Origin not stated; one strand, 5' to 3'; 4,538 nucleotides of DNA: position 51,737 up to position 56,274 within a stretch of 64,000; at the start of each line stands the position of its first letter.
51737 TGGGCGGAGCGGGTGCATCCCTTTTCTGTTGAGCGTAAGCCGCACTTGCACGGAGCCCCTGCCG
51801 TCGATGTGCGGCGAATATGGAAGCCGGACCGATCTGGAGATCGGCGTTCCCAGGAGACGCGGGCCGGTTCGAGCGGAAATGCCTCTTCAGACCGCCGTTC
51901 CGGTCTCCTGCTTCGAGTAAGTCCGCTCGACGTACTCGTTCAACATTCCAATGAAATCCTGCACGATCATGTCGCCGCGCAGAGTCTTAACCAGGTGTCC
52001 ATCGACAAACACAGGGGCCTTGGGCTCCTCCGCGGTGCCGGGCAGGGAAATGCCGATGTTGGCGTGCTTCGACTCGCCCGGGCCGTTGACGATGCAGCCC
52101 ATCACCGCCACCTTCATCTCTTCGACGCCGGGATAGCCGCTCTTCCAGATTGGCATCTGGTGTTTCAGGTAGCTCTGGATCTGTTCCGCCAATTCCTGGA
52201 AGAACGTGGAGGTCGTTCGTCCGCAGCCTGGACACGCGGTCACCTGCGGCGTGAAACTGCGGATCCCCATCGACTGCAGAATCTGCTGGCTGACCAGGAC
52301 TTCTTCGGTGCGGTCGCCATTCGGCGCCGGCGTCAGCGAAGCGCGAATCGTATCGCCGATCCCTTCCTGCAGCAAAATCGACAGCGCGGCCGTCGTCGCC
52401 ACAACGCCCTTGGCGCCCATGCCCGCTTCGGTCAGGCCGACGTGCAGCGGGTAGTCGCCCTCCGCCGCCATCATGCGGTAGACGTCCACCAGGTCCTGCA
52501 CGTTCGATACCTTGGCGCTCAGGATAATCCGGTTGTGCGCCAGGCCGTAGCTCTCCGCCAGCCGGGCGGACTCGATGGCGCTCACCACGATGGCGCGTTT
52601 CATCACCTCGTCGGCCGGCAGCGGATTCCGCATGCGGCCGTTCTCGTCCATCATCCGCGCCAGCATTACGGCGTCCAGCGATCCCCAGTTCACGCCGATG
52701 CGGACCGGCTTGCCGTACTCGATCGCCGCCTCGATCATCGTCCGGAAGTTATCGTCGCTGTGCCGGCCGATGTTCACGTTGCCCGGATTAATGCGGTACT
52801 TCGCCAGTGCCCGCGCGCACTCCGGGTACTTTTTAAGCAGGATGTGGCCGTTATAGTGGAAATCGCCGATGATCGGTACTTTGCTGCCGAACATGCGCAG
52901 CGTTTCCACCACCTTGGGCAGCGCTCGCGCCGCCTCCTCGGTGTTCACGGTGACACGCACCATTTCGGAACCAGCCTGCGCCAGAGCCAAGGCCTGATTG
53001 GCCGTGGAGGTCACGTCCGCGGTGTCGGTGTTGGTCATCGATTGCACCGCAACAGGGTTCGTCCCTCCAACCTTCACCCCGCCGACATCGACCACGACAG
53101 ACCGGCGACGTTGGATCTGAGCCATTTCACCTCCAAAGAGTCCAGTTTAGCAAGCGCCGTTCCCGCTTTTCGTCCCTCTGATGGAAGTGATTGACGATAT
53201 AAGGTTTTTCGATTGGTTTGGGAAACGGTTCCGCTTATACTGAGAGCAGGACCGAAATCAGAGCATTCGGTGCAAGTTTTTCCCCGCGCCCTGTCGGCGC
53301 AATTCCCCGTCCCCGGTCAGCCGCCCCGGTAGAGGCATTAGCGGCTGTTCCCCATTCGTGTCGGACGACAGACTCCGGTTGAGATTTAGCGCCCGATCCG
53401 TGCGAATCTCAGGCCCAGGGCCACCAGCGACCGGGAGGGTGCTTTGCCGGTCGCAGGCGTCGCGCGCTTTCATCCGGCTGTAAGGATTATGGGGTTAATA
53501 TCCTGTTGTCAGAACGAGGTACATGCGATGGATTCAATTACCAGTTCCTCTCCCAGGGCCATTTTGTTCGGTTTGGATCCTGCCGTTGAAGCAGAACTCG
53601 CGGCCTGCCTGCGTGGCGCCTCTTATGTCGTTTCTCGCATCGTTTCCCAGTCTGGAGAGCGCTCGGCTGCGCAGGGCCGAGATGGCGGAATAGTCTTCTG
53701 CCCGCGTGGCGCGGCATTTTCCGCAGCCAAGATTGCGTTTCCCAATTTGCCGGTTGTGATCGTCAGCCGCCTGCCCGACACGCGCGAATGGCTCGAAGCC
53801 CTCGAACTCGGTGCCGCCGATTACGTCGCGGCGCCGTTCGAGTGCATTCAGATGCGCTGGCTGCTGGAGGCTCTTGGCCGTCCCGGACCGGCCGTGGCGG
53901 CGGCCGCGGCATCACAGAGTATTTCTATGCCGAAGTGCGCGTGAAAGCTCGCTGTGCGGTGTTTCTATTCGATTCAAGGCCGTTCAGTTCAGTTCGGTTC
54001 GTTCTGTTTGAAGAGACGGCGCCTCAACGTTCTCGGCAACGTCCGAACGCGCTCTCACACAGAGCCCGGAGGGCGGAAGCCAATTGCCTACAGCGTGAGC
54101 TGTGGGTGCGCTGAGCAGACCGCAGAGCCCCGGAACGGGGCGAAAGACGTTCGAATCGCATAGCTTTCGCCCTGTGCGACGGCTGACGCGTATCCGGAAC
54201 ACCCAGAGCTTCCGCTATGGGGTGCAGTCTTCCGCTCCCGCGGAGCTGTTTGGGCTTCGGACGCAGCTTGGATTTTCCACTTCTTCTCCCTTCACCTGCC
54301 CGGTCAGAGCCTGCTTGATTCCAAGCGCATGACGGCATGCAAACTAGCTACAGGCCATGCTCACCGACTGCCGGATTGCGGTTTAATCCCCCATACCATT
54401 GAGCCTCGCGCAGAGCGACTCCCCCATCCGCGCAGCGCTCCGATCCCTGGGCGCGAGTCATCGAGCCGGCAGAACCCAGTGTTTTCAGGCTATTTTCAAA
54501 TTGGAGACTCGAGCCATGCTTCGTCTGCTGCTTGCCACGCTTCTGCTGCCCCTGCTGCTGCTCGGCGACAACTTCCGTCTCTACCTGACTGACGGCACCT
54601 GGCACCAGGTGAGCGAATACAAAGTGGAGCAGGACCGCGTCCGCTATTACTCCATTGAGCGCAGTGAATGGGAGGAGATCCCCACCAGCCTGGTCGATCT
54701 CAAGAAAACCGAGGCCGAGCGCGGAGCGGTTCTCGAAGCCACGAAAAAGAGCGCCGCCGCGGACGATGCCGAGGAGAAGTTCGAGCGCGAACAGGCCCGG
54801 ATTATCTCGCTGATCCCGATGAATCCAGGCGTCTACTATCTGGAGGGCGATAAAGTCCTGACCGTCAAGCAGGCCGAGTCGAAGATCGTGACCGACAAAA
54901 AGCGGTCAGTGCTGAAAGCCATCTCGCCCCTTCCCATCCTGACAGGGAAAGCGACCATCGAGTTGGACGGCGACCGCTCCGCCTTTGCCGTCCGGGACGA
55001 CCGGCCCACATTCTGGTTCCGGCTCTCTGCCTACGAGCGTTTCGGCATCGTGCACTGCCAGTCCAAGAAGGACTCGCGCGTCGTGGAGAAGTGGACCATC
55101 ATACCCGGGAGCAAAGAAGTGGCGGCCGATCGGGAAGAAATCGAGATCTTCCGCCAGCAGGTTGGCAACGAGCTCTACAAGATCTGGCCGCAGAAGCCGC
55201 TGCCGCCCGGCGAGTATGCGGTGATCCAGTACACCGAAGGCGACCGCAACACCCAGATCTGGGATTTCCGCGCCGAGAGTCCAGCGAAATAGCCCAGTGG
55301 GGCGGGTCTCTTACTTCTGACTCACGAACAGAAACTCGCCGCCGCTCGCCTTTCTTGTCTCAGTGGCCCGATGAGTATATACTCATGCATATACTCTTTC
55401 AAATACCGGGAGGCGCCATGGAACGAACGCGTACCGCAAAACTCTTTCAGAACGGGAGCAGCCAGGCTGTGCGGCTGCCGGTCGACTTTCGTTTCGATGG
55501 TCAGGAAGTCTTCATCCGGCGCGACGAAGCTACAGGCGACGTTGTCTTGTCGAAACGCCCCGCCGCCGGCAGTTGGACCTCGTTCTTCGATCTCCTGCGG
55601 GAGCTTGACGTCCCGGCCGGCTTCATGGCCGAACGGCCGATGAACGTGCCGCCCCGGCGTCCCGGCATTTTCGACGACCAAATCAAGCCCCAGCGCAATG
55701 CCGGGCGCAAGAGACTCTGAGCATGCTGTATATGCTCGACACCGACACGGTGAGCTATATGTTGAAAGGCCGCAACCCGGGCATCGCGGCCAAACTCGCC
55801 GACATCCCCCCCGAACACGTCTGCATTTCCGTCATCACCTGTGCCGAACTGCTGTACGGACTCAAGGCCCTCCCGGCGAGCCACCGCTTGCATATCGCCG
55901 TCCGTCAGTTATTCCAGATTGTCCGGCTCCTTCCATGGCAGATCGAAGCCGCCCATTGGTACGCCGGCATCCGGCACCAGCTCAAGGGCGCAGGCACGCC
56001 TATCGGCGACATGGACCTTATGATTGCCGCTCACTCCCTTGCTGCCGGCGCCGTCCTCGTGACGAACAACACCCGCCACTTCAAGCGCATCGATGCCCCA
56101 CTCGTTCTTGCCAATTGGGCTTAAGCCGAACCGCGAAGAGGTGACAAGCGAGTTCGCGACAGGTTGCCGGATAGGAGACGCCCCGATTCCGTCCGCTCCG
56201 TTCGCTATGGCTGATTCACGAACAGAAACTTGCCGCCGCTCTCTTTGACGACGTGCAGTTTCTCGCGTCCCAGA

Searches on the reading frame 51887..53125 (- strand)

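Call 46: search_protein_families(library=pfam, proteins=[window:51887-53125:-], max_evalue=0.001)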
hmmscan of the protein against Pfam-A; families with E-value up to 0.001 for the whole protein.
window:51887-53125:- (412 aa): 1 family
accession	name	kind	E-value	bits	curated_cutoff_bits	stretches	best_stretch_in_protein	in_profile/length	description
PF04551.19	GcpE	-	1.2e-111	373.5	32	1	11-396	3-342/343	GcpE protein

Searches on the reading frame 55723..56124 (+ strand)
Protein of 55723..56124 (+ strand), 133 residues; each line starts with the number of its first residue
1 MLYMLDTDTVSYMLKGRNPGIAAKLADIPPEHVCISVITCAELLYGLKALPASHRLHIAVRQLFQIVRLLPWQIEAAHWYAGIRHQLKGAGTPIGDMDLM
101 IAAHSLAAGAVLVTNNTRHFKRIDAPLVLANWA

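Call 46: search_protein_families(library=pfam, proteins=[window:55723-56124:+], max_evalue=0.001)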
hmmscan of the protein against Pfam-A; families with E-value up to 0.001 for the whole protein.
window:55723-56124:+ (133 aa): 1 family
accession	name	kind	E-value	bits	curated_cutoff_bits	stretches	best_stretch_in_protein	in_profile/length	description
PF01850.27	PIN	-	6.5e-13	49.8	23.6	1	3-124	1-118/120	PIN domain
